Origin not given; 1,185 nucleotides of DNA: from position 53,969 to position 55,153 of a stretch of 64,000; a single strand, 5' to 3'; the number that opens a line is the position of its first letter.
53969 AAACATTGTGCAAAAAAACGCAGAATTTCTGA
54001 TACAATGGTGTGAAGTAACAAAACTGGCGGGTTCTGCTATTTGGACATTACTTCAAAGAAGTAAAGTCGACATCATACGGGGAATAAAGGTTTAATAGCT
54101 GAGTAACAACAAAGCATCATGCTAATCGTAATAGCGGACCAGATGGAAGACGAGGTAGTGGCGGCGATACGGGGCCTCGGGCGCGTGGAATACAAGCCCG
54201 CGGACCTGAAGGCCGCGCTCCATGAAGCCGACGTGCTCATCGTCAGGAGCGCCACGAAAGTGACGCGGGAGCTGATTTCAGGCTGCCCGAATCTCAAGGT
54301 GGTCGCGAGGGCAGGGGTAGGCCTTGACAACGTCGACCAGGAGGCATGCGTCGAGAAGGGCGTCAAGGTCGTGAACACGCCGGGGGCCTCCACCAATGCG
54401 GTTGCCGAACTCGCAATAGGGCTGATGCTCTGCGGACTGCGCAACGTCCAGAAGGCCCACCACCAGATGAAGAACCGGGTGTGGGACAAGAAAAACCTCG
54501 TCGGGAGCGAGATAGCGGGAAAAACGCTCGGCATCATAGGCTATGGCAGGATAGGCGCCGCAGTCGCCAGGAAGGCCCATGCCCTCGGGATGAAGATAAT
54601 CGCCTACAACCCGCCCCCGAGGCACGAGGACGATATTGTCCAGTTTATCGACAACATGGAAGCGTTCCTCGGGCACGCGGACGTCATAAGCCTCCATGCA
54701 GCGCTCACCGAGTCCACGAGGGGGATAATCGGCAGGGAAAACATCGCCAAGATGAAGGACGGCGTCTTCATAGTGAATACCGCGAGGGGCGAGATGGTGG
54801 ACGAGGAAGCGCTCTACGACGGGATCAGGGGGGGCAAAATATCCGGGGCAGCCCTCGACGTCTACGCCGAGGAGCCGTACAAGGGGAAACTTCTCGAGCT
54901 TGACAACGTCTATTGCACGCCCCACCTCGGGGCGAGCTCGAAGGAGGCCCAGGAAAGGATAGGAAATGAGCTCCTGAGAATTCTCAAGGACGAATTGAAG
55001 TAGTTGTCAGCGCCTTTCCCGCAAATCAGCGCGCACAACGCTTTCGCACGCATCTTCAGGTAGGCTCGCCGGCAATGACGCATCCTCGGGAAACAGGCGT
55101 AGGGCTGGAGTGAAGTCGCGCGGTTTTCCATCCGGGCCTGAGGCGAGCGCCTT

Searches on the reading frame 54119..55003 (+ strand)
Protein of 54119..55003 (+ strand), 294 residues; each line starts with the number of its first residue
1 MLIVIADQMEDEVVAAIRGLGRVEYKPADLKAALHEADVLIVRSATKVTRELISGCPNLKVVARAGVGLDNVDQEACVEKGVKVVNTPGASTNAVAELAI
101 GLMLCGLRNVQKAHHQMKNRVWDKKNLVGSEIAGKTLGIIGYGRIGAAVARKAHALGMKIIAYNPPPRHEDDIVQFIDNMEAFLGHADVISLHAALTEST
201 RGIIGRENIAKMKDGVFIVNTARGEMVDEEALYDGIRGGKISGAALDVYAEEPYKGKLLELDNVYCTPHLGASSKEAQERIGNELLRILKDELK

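Call 74: search_protein_families(library=ncbifam, proteins=[window:54119-55003:+], max_evalue=0.00001)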
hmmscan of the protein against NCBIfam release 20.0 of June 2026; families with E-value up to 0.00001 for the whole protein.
window:54119-55003:+ (294 aa): 22 families
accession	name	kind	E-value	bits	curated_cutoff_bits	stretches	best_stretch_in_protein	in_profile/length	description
TIGR01327.1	PGDH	equivalog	2e-96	323.9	454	1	3-286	2-294/525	phosphoglycerate dehydrogenase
NF008759.0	PRK11790.1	equivalog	4e-67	226.7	404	1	26-286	44-310/410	phosphoglycerate dehydrogenase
NF009714.1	PRK13243.1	equivalog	1.4e-61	208.7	455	1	34-282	43-302/332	glyoxylate reductase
NF005069.0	PRK06487.1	equivalog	1.2e-52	178.9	448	1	27-285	39-303/320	2-hydroxyacid dehydrogenase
NF011938.0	PRK15409.1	equivalog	5.1e-47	160.5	492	1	29-278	38-294/324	glyoxylate/hydroxypyruvate reductase GhrB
NF005387.0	PRK06932.1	equivalog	3e-45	154.5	492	1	33-278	41-295/314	2-hydroxyacid dehydrogenase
NF001309.0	PRK00257.1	equivalog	5.9e-44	150.6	434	1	4-280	3-265/379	4-phosphoerythronate dehydrogenase PdxB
NF006263.0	PRK08410.1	equivalog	5.4e-43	147.6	389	1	30-290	36-304/311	D-2-hydroxyacid dehydrogenase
NF005750.0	PRK07574.1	equivalog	6.4e-43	147.3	329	1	28-291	82-355/386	NAD-dependent formate dehydrogenase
NF041369.1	Dhydh_Halo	equivalog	7.3e-40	137.1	400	1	67-283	64-285/305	D-2-hydroxyacid dehydrogenase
NF000492.1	vanH_gen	exception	3.4e-36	124.9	540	1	60-251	68-254/312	D-lactate dehydrogenase VanH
NF000371.1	vanH_Agroup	exception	1.2e-29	103.6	700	1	59-252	72-260/322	VanH-A/VanH-Pt family D-lactate dehydrogenase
NF005027.0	PRK06436.1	equivalog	1.9e-29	102.7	261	1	58-274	49-261/303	2-hydroxyacid dehydrogenase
NF000128.1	vanH-Sc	exception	4.3e-29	101.7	650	1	63-251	91-274/337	D-lactate dehydrogenase VanH-Sc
NF000004.1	vanH-D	exception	1.9e-28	99.5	550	1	59-252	73-261/323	D-lactate dehydrogenase VanH-D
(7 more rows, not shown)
